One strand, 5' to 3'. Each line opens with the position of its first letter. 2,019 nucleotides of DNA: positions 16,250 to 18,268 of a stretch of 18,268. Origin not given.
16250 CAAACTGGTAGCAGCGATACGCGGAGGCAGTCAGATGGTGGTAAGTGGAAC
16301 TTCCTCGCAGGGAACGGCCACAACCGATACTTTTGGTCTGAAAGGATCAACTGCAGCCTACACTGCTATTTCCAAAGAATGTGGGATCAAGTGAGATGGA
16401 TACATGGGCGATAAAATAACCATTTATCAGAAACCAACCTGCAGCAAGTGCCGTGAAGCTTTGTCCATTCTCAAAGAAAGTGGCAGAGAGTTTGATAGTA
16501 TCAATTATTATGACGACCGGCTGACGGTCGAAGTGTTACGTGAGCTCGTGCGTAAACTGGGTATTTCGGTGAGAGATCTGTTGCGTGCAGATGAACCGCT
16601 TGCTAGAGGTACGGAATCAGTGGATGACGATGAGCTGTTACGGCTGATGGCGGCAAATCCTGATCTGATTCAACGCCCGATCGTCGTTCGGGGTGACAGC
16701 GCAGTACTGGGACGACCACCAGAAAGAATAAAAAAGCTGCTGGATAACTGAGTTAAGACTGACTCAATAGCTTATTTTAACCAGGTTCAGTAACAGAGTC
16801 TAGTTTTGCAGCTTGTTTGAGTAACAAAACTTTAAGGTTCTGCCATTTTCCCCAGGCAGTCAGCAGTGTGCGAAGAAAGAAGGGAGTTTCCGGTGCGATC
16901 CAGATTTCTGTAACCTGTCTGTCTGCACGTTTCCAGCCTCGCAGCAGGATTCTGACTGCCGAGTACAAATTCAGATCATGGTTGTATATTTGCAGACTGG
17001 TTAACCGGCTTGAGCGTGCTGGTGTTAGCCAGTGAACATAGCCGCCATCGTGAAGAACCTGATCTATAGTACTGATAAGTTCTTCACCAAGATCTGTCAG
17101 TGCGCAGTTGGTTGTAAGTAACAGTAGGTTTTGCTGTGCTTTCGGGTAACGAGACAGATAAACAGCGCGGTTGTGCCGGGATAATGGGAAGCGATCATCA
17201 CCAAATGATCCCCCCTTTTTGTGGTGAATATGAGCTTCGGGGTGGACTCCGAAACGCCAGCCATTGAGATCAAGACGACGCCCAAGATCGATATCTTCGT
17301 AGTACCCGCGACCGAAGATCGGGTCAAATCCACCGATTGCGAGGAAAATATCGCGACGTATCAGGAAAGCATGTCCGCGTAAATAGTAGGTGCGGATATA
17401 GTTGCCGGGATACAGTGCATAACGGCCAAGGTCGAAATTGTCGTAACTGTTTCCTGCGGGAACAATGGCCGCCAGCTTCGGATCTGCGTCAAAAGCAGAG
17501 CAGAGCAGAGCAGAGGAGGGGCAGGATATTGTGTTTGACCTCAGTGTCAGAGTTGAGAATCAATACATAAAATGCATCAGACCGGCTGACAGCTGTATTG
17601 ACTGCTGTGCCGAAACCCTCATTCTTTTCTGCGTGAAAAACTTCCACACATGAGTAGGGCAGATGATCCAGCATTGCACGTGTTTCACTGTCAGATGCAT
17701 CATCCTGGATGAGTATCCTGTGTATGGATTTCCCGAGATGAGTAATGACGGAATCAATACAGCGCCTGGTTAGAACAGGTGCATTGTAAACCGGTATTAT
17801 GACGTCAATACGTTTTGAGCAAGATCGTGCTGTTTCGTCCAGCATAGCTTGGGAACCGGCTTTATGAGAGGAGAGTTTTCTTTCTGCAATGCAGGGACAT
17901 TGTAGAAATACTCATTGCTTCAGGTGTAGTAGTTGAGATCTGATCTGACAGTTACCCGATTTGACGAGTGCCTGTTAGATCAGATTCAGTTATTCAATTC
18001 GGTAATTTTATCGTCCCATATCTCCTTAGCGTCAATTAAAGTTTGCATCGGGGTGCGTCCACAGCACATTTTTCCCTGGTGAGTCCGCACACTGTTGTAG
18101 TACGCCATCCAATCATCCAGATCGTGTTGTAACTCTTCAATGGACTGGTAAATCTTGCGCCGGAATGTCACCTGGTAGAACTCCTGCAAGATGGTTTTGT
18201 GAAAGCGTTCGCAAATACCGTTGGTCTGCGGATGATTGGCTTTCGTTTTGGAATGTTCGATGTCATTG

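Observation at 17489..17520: (CTCTG)4 pentanucleotide repeat sits exactly at the frame break of a GT2 glycosyltransferase, a candidate slipped-strand phase switch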

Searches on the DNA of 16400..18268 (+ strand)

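Call 8: search_dna_similar(query=window:16400-18268:+, collection=ecoli_genomes, mode=near, max_rows=10)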
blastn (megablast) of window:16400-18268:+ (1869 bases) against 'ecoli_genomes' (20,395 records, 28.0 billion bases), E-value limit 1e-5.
No match.
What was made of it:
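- Tried and rejected: E. coli genome search with the region: no match (call 8).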
